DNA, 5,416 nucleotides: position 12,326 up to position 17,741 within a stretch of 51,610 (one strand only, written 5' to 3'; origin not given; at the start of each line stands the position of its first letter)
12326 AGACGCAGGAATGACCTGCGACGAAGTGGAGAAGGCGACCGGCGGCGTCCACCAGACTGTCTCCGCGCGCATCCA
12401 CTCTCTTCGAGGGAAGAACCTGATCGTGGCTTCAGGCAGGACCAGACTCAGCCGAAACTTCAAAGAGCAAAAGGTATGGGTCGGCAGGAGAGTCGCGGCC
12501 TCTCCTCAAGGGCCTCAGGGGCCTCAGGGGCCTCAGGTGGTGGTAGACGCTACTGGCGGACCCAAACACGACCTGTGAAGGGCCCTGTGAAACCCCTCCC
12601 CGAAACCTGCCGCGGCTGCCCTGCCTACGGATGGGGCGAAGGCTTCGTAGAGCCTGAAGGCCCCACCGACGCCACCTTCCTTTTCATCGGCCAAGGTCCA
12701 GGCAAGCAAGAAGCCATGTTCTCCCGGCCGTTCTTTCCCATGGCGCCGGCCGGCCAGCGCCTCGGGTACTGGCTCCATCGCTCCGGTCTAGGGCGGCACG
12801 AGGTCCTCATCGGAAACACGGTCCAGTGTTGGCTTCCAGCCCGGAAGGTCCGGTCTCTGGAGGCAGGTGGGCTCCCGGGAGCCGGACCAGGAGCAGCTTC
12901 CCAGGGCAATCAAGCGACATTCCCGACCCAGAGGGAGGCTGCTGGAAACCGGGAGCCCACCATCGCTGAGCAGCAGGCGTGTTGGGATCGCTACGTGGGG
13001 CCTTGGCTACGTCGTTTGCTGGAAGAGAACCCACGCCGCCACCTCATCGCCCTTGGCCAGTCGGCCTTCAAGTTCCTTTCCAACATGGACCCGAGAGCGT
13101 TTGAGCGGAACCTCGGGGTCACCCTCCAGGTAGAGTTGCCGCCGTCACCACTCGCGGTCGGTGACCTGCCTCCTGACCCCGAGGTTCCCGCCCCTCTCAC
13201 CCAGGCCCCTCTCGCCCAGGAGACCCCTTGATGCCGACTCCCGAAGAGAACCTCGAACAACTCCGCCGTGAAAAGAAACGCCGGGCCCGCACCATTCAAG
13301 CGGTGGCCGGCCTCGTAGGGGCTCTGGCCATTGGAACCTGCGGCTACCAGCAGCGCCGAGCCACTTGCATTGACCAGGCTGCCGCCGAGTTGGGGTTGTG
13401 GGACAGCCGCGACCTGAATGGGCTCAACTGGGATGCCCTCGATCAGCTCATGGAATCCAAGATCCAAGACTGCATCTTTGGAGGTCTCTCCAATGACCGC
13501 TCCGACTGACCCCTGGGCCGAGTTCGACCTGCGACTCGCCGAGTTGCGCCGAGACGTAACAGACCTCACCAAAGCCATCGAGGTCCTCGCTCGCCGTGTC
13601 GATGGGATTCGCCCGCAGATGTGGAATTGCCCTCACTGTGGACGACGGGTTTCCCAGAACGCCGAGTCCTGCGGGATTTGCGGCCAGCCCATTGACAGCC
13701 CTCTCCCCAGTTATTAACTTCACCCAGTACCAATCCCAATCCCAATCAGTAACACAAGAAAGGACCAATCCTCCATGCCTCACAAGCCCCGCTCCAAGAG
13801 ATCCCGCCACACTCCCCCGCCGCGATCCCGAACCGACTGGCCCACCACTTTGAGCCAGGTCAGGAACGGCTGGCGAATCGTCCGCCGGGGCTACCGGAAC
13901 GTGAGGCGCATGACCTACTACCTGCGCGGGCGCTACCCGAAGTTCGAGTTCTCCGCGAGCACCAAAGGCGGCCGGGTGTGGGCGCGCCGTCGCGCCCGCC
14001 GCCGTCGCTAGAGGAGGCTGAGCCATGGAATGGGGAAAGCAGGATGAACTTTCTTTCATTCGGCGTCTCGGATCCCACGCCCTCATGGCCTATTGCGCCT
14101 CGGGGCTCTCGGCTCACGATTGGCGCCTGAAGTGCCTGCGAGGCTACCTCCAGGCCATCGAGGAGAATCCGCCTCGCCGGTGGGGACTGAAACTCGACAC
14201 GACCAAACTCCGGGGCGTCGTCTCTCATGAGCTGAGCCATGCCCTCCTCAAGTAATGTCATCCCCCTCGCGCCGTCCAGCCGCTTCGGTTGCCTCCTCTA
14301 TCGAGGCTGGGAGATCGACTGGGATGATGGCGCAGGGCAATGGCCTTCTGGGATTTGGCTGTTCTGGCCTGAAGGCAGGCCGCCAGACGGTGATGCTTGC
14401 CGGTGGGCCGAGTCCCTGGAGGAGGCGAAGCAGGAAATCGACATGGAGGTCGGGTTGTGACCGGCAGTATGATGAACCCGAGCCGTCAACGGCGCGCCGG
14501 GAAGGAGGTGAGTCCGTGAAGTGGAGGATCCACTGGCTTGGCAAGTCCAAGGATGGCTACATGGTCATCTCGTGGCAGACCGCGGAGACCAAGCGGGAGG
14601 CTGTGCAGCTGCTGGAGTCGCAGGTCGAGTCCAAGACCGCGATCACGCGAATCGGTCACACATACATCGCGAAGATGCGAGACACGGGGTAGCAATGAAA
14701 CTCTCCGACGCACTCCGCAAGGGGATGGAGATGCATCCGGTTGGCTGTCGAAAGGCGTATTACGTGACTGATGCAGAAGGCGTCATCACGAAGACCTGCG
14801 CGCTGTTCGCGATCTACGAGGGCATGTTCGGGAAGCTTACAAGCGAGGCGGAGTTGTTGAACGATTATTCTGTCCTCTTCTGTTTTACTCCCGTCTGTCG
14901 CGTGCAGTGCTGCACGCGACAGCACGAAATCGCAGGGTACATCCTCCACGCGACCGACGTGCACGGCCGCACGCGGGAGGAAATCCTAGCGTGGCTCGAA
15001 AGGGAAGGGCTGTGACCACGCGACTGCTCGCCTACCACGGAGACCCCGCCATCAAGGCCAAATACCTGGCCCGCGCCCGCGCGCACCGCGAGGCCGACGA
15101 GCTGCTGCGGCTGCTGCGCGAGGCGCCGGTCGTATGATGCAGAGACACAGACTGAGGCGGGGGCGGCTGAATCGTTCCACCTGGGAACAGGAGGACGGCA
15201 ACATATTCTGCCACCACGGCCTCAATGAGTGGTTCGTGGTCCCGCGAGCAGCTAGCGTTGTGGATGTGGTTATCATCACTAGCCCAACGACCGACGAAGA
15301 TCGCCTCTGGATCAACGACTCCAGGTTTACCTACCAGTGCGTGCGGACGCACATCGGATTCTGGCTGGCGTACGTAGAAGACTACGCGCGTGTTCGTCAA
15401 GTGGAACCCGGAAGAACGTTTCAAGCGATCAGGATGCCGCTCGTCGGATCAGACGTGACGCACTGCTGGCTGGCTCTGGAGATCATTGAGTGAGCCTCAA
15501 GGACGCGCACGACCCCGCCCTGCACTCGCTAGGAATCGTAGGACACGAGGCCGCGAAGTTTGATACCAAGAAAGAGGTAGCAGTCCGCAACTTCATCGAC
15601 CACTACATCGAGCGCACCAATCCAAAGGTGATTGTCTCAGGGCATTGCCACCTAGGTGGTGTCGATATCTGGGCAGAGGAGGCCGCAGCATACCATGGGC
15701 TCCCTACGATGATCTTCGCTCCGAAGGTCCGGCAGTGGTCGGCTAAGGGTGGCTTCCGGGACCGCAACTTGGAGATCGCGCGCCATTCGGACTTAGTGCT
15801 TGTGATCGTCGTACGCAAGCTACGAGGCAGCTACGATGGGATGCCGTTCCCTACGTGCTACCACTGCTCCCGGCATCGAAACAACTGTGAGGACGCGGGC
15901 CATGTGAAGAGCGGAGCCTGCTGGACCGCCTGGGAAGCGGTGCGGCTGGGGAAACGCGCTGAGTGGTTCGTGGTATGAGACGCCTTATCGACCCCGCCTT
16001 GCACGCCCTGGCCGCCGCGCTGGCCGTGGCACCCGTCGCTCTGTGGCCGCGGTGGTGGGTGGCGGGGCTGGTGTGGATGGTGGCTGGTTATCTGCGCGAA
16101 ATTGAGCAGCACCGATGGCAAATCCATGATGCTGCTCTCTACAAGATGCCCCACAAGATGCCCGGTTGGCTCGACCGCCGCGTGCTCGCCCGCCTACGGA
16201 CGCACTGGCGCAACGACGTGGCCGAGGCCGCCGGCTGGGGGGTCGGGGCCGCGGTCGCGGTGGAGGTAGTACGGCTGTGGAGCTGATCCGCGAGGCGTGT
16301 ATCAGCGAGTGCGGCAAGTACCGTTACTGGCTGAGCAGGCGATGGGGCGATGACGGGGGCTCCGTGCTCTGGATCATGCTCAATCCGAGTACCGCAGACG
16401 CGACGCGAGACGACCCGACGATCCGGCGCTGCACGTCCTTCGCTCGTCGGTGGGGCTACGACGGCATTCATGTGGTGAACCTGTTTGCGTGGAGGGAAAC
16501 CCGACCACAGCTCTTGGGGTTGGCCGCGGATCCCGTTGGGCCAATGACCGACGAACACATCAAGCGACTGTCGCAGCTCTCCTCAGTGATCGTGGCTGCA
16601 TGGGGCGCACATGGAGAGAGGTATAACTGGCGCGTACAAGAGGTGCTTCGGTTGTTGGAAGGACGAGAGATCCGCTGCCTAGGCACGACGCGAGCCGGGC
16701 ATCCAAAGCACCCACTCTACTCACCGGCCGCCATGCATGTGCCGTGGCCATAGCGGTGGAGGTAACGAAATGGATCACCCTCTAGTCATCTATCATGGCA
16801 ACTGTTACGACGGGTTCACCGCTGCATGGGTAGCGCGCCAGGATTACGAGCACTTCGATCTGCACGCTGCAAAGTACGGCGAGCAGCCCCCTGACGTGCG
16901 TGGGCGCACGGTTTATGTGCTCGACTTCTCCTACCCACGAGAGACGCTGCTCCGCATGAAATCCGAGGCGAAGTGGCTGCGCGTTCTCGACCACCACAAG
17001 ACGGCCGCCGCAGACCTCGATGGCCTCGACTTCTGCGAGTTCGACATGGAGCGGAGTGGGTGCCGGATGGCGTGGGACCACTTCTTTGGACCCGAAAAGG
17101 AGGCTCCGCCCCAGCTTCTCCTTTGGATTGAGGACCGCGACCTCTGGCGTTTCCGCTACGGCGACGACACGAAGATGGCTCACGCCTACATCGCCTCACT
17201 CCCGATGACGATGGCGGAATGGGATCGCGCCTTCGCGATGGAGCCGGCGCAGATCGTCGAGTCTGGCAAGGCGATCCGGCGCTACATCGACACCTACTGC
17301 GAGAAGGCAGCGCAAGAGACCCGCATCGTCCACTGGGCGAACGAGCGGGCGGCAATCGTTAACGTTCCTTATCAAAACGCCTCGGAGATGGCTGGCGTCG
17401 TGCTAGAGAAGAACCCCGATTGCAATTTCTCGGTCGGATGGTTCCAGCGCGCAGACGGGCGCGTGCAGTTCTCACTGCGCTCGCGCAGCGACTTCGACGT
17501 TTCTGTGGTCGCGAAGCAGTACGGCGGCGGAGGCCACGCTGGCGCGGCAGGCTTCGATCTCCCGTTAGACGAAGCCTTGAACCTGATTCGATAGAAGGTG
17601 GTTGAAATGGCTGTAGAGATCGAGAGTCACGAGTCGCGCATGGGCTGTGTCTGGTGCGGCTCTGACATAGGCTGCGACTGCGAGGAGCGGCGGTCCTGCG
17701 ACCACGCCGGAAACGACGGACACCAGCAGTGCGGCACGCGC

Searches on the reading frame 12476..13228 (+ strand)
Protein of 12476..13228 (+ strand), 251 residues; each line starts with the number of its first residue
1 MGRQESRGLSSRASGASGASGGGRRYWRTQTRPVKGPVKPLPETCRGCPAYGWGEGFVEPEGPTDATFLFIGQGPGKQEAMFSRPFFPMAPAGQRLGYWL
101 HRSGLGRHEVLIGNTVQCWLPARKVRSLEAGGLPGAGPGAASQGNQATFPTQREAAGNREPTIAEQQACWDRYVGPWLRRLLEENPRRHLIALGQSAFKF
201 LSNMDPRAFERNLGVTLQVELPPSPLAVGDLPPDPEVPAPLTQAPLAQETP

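Call 43: search_protein_families(library=pfam, proteins=[window:12476-13228:+], max_evalue=0.01)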
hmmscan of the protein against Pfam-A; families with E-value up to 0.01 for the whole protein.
window:12476-13228:+ (251 aa): 1 family
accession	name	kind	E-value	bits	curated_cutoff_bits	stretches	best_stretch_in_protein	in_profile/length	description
PF03167.25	UDG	-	6.2e-13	49.5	24.3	1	60-208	2-102/141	Uracil DNA glycosylase superfamily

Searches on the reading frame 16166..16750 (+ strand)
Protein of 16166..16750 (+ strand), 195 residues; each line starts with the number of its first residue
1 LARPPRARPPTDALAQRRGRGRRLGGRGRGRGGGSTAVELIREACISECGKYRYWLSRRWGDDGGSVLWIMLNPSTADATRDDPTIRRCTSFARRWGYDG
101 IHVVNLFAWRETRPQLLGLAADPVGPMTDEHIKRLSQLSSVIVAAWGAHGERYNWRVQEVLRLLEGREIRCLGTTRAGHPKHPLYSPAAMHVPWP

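Call 92: search_protein_families(library=pfam, proteins=[window:16166-16750:+], max_evalue=0.001)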
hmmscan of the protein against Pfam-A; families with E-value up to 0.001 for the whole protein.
window:16166-16750:+ (195 aa): 1 family
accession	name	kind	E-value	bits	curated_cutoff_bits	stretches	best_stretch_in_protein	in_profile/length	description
PF07799.17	DUF1643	-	7.7e-44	149.4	22.5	1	53-184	1-134/134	Protein of unknown function (DUF1643)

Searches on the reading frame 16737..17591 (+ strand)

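Call 92: search_protein_families(library=pfam, proteins=[window:16737-17591:+], max_evalue=0.001)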
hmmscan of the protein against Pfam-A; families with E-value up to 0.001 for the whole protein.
window:16737-17591:+ (285 aa): 1 family
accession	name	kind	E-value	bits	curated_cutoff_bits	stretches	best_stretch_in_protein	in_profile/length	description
PF02272.25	DHHA1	-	8.5e-09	36.2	25.9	1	214-282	17-90/102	DHHA1 domain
